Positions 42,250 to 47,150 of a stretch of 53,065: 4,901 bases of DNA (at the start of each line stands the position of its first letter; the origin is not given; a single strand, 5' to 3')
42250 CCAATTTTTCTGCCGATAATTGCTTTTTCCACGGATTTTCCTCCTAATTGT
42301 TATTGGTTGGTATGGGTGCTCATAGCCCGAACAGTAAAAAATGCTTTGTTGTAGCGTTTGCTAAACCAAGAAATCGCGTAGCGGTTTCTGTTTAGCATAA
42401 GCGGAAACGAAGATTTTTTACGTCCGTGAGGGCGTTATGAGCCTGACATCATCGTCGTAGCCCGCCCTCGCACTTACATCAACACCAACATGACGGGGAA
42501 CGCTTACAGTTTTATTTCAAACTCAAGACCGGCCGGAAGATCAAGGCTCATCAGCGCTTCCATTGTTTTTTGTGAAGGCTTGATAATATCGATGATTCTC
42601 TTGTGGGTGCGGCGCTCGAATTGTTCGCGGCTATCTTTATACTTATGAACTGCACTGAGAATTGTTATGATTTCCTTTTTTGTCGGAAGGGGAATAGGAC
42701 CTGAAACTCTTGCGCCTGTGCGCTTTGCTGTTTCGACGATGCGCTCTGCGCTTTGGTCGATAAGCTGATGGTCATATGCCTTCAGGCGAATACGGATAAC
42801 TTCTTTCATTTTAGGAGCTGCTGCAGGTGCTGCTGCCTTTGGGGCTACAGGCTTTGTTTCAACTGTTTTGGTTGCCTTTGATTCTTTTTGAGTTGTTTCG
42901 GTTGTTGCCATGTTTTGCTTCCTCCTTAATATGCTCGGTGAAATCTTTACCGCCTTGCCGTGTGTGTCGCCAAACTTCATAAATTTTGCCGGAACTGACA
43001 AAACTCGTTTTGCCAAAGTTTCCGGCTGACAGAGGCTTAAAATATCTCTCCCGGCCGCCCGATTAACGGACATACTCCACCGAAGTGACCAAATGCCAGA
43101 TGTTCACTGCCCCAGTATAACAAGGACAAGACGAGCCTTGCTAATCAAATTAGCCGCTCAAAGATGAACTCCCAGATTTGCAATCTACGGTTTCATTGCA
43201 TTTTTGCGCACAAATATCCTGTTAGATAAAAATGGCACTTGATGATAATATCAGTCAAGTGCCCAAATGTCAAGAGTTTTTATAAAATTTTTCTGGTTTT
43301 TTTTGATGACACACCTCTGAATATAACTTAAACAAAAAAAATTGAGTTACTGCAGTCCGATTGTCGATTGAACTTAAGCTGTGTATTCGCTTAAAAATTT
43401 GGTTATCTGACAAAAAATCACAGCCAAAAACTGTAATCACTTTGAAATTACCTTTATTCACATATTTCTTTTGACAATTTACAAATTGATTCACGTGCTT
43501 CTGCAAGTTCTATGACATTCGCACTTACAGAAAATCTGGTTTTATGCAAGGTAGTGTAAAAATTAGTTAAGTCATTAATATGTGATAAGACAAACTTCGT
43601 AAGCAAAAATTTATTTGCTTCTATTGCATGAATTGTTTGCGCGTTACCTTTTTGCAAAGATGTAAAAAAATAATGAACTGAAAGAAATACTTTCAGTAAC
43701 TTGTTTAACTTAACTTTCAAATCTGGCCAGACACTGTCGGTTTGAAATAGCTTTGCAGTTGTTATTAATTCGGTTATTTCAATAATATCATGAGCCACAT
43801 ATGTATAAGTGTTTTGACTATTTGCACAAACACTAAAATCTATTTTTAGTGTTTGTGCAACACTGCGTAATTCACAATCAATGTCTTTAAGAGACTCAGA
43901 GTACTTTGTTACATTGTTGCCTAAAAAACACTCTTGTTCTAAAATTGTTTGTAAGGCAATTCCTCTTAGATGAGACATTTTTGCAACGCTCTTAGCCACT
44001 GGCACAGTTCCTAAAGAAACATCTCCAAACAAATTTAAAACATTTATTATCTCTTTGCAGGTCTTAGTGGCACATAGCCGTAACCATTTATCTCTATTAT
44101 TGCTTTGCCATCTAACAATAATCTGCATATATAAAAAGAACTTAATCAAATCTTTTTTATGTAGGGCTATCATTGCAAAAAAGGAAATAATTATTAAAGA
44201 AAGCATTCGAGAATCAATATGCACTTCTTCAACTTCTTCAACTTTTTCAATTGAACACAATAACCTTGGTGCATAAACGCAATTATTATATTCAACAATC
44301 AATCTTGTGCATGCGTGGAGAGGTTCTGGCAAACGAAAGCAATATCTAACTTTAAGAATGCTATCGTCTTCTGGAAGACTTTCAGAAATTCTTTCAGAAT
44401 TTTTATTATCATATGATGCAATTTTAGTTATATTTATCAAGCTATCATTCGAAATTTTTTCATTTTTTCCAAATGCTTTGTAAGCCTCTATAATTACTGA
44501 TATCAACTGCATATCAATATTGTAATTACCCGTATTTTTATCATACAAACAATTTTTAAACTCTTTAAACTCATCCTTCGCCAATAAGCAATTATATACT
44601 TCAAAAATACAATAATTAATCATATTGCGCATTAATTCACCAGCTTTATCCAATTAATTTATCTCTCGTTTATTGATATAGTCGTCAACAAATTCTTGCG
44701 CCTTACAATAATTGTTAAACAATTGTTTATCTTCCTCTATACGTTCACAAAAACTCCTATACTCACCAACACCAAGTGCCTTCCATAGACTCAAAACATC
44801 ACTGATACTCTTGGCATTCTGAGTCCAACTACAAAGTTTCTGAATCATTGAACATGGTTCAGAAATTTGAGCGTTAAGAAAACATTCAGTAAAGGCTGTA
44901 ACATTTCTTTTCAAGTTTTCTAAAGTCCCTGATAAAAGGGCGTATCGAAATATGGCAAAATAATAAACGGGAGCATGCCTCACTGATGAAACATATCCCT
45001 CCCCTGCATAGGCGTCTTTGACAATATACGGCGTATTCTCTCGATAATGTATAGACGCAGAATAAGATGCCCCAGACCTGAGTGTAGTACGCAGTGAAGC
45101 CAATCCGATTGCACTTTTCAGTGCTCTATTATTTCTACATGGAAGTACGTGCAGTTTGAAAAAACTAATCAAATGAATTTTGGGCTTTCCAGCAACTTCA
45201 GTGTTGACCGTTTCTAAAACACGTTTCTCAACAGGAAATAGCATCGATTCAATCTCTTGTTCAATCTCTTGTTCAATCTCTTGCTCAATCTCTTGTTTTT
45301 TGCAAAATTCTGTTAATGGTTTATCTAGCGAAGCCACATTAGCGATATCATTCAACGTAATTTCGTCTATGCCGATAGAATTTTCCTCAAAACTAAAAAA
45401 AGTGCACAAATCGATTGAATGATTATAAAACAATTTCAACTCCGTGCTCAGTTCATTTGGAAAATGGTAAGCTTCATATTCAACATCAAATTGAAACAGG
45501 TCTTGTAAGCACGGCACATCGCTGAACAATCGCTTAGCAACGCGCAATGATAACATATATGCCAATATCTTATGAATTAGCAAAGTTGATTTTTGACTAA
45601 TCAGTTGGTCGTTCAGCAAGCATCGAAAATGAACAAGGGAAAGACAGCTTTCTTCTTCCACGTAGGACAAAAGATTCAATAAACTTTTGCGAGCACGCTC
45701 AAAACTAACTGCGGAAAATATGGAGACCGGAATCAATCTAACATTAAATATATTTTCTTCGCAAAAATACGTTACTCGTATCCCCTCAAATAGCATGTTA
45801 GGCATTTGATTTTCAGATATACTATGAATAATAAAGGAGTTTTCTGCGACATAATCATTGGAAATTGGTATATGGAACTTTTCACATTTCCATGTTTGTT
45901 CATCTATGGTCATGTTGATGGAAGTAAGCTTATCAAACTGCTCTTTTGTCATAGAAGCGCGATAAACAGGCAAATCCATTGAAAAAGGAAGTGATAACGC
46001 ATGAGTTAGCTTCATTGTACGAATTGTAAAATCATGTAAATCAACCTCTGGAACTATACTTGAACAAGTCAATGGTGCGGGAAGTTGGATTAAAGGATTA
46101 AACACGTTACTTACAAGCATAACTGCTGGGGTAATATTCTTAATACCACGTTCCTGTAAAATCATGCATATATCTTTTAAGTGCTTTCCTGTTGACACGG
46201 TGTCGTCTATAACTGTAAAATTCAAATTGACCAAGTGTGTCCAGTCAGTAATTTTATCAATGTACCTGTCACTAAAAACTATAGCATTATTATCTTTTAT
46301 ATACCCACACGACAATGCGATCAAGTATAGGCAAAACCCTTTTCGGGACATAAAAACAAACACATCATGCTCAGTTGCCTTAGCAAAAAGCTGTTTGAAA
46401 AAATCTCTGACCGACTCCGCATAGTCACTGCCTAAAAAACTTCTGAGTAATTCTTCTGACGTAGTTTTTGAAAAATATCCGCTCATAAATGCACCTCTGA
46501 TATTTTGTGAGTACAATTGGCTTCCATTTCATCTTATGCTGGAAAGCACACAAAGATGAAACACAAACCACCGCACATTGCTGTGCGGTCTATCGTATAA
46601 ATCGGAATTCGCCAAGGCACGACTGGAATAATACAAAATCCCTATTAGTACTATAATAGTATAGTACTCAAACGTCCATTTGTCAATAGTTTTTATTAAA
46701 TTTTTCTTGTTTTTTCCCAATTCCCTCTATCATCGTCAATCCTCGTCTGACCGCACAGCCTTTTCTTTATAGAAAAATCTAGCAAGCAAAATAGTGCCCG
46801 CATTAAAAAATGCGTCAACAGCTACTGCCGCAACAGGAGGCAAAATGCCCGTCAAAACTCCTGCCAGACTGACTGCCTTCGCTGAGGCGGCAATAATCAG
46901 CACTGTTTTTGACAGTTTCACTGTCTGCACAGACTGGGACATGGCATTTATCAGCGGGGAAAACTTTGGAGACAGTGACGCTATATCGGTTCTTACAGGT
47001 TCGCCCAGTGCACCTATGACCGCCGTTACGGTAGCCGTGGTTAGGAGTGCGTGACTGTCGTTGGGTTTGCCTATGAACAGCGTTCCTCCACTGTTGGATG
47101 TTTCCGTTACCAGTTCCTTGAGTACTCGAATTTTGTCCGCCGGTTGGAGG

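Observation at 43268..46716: AT-rich two-gene islet inserted at the S10 ribosomal operon promoter: candidate undescribed defence / toxin-antitoxin-like system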

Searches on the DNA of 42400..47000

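Call 21: search_rna_families(source=window, start=42400, end=47000, threshold=evalue, max_evalue=1)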
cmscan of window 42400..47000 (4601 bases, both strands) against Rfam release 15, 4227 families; matches with E-value up to 1: 2.
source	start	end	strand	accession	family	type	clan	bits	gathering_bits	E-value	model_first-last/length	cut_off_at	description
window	43822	43860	+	RF03450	MIR1513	Gene; miRNA;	-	23.4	95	0.37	27-65/91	no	MIR1513 microRNA precursor family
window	43055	43204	-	RF03136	S10-Clostridia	Cis-reg; leader;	-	22.2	35.1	0.24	1-81/81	no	S10-Clostridia ribosomal protein leader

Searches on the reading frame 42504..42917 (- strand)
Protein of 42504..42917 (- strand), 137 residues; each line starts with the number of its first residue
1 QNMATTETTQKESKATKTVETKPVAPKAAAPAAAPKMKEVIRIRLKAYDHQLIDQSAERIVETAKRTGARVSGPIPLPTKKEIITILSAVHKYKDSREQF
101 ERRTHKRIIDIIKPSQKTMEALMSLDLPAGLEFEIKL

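Call 17: find_related_loci(query=window:42504-42917:-, collection=genome_contigs, flank=10000)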
Query window:42504-42917:- (137 aa) in genome_contigs; peptide patterns used: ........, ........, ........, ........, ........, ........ (x = any residue, [..] = any of these).
600 stretches matched a pattern (row limit reached: there are more); 598 encode a relative of the query (tblastn E <= 1e-3); the best 80 are kept; 80 distinct loci.
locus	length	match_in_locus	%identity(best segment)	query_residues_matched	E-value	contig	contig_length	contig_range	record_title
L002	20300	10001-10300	87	38-137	2e-55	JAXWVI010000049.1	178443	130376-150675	MAG: bacterium isolate P011L1-7 NODE_9_length_178443_cov_13.720727, whole genome shotgun sequence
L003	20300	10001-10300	87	38-137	4e-55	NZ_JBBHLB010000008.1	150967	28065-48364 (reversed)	Flavonifractor porci strain P01024 N24_ctg08, whole genome shotgun sequence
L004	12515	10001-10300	85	38-137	7e-55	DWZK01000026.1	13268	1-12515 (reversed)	MAG TPA_asm: Candidatus Intestinimonas stercoravium isolate ChiBcolR2-622 ChiBcolR2__C16231_L13268_SAMN08009986, whole g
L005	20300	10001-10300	85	38-137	6e-55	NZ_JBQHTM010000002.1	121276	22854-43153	Intestinimonas sp. HCP28S3_D6 contig00002, whole genome shotgun sequence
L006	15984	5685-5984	83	38-137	2e-54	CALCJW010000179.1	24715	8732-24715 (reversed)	MAG TPA_asm: uncultured Clostridia bacterium isolate ERR1600602_bin.57_CONCOCT_v1.1_MAG genome assembly, contig: ERZ1311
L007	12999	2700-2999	83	38-137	1e-54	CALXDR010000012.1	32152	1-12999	MAG: uncultured Oscillospiraceae bacterium isolate BRZ_EC__bin34 genome assembly, contig: BRZ_EC__NODE_2109_length_32152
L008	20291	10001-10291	89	41-137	1e-54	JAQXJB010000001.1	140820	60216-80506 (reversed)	MAG: Clostridiales bacterium isolate SUG1240 k141_2461977, whole genome shotgun sequence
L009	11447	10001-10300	83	38-137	7e-54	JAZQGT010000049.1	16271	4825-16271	MAG: Faecousia sp. isolate T1900044629_TS20190095.MAGScoT_cleanbin_000075 SGB_1005_k141_37722, whole genome shotgun sequ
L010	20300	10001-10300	82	38-137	8e-54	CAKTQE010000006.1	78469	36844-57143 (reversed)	MAG: uncultured Oscillospiraceae bacterium isolate REFINED_METABAT215_TOP10_CONTIGS_1500_ASSEMBLY_K77_MERGED__Hadza_PheC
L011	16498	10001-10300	82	38-137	1e-53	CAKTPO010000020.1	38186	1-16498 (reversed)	MAG: uncultured Oscillospiraceae bacterium isolate REFINED_METABAT215_TOP10_CONTIGS_1500_ASSEMBLY_K77_MERGED__Hadza_MoBi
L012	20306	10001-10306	82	36-137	2e-53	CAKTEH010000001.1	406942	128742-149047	MAG: uncultured Eubacteriales bacterium isolate REFINED_METABAT215_TOP10_CONTIGS_1500_ASSEMBLY_K77_MERGED__Hadza_PheChl_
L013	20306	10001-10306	82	36-137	2e-53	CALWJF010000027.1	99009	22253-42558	MAG: uncultured Clostridia bacterium isolate E14__bin257 genome assembly, contig: E14__k127_4548683, whole genome shotgu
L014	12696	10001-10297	85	39-137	2e-53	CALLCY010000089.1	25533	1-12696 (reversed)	MAG TPA_asm: uncultured Clostridia bacterium isolate ERR527183_bin.45_CONCOCT_v1.1_MAG genome assembly, contig: ERZ17453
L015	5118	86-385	84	38-137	3e-53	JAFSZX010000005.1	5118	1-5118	MAG: Oscillospiraceae bacterium isolate RGIG3626 Goat_Rumen.Co__c443086, whole genome shotgun sequence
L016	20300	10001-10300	84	38-137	4e-53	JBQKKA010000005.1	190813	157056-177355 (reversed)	Lawsonibacter sp. LCP25S3_F5 contig00005, whole genome shotgun sequence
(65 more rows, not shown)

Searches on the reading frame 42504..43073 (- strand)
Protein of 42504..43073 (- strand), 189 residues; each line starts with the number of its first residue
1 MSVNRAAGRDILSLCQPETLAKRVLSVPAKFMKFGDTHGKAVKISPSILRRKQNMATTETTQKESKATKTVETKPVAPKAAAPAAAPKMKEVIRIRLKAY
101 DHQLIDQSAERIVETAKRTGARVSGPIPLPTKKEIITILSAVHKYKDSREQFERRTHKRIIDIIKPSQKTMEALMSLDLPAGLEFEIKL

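Call 4: search_protein_families(library=pfam, proteins=[window:42504-43073:-], max_evalue=1)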
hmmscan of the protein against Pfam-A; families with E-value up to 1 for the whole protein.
window:42504-43073:- (189 aa): 1 family
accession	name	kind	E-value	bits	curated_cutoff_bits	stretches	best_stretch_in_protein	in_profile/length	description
PF00338.27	Ribosomal_S10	-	6.7e-35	119.7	21.2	1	94-188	1-98/98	Ribosomal protein S10p/S20e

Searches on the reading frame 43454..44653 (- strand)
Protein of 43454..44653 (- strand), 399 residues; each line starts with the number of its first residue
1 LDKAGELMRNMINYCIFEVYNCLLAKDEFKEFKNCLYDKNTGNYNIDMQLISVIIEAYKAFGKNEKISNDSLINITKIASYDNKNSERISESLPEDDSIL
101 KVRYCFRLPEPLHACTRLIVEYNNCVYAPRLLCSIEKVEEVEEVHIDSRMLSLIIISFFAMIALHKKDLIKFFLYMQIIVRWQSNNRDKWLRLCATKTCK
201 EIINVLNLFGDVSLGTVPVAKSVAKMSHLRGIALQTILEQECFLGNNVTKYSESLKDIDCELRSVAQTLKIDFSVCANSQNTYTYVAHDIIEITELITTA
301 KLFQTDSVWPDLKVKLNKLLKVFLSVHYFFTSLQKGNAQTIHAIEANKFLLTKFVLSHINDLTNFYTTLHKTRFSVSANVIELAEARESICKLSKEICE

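Call 4: search_protein_families(library=pfam, proteins=[window:43454-44653:-], max_evalue=1)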
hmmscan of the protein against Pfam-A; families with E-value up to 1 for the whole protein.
window:43454-44653:- (399 aa): 1 family
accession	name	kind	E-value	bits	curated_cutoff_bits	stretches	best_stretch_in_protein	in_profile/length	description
PF04108.17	ATG17_like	-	0.11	12.4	43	1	246-374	162-285/355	Autophagy protein ATG17-like domain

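Call 5: search_protein_families(library=padloc, proteins=[window:43454-44653:-], max_evalue=1)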
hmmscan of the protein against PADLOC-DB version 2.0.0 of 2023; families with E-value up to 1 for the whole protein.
window:43454-44653:- (399 aa): 0 families

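Call 7: search_protein_families(library=ncbifam, proteins=[window:43454-44632:-], max_evalue=1)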
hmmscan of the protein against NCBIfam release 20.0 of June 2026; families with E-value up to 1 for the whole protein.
window:43454-44632:- (392 aa): 0 families

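Call 8: search_protein_families(library=phrogs, proteins=[window:43454-44632:-], max_evalue=1)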
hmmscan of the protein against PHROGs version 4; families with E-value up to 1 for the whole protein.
window:43454-44632:- (392 aa): 0 families

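Call 10: find_homologous_proteins(query=window:43454-44632:-)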
Query window:43454-44632:- (392 aa): 1 proteins with E <= 0.001 among 3567 candidates.
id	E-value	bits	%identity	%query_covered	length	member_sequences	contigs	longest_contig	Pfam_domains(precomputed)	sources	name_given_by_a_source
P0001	1.0e-255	866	100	100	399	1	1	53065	-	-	-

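Call 12: search_solved_structures(query=window:43454-44632:-, max_evalue=10, show_alignments=2)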
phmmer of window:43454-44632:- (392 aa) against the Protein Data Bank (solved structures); distinct sequences matched with E-value up to 10: 0.

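Call 16: find_encoding_contigs(protein=P0001, flank=10000)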
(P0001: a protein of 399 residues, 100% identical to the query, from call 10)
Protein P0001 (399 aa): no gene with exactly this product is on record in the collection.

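Call 59: search_dna_similar(query=window:43454-44632:-, collection=phages, mode=protein, max_evalue=0.1)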
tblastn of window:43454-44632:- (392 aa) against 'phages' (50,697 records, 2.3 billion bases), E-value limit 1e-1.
No match.

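Call 60: search_dna_similar(query=window:43454-44632:-, collection=plasmids, mode=protein, max_evalue=0.1)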
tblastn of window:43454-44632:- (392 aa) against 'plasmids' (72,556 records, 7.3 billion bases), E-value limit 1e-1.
No match.

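Call 102: search_solved_structures(query=A2, max_evalue=10)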
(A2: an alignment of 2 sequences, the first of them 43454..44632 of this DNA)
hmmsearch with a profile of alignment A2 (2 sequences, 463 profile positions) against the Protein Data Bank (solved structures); distinct sequences matched with E-value up to 10: 0.
